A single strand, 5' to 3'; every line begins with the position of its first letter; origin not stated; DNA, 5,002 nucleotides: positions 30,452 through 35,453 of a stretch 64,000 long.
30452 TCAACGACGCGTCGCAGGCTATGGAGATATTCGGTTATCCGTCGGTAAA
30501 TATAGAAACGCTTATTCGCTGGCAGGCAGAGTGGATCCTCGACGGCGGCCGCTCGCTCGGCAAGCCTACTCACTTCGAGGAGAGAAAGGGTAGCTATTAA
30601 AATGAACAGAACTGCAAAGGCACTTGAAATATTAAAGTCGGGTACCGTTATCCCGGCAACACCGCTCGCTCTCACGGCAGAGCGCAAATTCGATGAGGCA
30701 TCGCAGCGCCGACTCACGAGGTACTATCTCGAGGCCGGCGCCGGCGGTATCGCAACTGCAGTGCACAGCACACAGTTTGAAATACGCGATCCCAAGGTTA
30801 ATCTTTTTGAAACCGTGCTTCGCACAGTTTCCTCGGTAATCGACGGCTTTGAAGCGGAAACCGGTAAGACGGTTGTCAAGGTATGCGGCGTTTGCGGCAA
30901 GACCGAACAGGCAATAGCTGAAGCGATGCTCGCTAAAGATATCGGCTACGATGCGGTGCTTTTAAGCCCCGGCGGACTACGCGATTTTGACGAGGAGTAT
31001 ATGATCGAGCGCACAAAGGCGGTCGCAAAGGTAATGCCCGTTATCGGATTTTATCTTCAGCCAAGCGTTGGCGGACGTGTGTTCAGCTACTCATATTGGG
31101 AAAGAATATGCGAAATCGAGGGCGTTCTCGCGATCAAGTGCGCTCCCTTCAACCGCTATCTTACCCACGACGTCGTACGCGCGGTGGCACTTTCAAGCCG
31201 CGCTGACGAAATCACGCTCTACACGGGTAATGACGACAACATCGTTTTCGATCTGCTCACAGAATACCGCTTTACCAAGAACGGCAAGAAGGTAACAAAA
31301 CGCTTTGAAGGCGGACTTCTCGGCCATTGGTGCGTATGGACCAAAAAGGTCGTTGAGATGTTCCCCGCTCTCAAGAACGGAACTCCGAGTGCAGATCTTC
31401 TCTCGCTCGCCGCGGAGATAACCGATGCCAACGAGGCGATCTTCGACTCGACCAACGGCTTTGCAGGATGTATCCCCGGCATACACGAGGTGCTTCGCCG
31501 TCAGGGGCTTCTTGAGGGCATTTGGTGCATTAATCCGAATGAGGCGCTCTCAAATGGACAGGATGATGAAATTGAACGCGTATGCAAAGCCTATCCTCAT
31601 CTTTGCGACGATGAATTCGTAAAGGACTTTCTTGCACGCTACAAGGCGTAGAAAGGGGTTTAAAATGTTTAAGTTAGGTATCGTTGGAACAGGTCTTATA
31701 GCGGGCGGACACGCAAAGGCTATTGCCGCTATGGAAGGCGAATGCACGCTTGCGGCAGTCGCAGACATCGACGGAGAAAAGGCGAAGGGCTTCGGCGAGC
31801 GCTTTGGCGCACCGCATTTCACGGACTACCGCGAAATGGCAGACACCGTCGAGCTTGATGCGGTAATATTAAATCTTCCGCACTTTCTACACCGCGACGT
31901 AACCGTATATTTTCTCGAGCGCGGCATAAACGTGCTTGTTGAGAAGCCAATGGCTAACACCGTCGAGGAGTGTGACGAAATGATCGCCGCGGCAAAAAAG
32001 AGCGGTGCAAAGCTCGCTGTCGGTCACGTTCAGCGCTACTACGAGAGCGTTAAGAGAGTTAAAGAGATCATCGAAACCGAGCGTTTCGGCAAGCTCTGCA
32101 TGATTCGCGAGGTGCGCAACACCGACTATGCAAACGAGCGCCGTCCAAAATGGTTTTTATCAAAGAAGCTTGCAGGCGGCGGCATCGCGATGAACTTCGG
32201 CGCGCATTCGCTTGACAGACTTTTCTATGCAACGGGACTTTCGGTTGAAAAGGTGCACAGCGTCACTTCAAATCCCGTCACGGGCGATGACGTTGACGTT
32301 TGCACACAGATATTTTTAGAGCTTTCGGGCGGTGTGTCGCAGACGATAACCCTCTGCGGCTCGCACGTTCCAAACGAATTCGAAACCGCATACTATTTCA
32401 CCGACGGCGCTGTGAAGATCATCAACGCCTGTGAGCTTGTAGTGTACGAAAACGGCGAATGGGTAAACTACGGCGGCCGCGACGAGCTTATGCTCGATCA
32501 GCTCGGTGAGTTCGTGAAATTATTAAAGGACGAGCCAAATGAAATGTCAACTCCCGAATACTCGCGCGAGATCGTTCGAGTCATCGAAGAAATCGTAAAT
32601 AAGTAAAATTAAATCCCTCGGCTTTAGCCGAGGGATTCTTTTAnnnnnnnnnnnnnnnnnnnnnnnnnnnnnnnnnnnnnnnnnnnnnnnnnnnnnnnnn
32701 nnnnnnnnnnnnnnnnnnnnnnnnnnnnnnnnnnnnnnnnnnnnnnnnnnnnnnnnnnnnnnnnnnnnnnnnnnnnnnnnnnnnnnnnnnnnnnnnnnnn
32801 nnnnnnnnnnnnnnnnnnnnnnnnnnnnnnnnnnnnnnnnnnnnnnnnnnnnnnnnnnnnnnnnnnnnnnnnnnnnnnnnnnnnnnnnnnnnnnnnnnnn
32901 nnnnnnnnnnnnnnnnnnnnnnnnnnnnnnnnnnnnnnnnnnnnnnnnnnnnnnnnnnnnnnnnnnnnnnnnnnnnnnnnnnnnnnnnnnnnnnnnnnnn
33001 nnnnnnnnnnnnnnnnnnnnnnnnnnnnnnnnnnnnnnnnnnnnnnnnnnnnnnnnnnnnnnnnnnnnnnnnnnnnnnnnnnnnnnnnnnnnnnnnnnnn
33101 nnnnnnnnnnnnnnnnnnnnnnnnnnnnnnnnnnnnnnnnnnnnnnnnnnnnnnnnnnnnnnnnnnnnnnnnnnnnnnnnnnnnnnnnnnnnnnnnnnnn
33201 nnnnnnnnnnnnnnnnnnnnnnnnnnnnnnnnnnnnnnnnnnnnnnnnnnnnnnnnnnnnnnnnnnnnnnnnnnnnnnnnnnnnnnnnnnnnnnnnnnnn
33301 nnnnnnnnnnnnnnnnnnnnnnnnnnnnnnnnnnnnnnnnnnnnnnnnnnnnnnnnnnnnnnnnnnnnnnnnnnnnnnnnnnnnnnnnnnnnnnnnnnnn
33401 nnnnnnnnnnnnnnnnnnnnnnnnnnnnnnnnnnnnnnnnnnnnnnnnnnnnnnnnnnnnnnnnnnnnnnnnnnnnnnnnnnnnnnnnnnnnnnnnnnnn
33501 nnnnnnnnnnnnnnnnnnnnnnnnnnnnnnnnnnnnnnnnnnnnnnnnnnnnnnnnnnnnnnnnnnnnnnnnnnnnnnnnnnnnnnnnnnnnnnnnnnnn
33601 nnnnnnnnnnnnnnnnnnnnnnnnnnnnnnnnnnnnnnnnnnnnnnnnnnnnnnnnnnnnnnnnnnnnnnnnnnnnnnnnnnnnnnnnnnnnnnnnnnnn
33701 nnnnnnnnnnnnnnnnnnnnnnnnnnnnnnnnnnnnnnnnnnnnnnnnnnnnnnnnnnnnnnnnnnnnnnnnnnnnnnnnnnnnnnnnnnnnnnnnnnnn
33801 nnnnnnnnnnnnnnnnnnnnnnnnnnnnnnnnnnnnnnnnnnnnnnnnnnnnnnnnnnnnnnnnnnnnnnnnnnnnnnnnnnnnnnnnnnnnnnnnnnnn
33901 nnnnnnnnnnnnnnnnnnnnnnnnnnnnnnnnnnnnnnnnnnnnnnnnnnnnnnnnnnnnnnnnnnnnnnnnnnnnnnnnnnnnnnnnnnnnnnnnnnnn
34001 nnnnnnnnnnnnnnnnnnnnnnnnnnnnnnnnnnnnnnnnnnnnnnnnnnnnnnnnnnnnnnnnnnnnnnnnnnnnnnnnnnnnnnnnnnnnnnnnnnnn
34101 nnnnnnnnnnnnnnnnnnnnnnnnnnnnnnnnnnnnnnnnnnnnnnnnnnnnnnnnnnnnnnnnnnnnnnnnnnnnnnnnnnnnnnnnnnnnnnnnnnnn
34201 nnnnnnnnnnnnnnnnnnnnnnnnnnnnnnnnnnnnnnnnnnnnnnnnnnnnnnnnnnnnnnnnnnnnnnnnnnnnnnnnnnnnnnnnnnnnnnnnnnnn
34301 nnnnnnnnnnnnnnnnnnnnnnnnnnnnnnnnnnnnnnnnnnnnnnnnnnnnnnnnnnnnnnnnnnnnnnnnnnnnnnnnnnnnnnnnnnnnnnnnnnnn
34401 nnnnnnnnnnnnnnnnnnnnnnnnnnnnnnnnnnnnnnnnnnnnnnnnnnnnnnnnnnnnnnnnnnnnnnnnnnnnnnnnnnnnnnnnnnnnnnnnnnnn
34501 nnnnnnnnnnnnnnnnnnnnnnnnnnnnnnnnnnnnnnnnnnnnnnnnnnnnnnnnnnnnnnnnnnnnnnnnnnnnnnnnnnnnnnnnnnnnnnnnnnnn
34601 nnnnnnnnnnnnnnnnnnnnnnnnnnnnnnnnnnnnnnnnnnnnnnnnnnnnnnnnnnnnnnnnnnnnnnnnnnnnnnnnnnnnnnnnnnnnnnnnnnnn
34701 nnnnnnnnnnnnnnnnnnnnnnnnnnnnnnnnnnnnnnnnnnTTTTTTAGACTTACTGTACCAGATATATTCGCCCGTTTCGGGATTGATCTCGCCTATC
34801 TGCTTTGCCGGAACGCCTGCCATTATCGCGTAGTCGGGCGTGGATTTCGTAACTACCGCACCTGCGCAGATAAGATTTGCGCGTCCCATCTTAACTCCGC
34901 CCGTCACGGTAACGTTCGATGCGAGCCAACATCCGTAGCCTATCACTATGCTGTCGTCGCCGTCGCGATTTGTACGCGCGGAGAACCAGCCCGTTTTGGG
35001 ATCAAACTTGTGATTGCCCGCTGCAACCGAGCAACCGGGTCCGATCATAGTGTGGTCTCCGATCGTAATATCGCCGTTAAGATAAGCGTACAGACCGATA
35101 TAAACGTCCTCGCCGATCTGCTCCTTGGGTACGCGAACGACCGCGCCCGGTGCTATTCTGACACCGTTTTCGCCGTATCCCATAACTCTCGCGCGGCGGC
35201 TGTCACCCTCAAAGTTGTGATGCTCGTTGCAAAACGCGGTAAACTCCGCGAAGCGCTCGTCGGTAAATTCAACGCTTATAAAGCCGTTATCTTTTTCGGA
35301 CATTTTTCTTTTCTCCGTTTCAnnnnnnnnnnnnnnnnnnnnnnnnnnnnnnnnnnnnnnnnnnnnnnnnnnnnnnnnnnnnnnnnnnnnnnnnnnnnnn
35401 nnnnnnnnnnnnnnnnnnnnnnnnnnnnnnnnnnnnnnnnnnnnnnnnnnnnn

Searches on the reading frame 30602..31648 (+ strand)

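Call 48: search_protein_families(library=pfam, proteins=[window:30602-31648:+], max_evalue=0.00001)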
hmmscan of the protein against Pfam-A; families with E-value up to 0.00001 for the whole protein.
window:30602-31648:+ (349 aa): 1 family
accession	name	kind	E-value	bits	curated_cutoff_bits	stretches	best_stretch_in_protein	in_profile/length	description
PF00701.28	DHDPS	-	2.1e-07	30.4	22.1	1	16-219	5-195/289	Dihydrodipicolinate synthetase family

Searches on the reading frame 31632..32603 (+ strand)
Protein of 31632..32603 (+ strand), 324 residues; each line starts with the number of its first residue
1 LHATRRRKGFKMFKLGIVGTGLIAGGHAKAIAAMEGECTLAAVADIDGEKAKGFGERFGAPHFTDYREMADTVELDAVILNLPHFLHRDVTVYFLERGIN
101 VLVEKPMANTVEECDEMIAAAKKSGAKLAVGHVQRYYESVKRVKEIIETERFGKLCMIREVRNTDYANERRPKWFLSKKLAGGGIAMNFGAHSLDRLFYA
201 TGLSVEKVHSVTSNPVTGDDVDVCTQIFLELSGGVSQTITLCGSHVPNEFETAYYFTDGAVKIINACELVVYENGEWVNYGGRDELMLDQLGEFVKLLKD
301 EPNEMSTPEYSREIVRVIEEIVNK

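Call 49: search_protein_families(library=pfam, proteins=[window:31632-32603:+], max_evalue=0.00001)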
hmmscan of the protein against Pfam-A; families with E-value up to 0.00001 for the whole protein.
window:31632-32603:+ (324 aa): 2 families
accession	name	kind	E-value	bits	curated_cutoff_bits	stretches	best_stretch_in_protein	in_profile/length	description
PF01408.29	GFO_IDH_MocA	-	6.8e-29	101.4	24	1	13-132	1-120/120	Oxidoreductase family, NAD-binding Rossmann fold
PF22725.1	GFO_IDH_MocA_C3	-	1.1e-14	55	27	1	141-259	2-121/124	GFO/IDH/MocA C-terminal domain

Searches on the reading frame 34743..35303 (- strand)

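Call 49: search_protein_families(library=pfam, proteins=[window:34743-35303:-], max_evalue=0.00001)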
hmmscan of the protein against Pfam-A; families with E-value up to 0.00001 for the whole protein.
window:34743-35303:- (187 aa): 1 family
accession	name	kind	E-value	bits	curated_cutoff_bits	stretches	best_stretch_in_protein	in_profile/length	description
PF00132.30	Hexapep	-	2.7e-14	52.6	27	1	62-94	3-35/36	Bacterial transferase hexapeptide (six repeats)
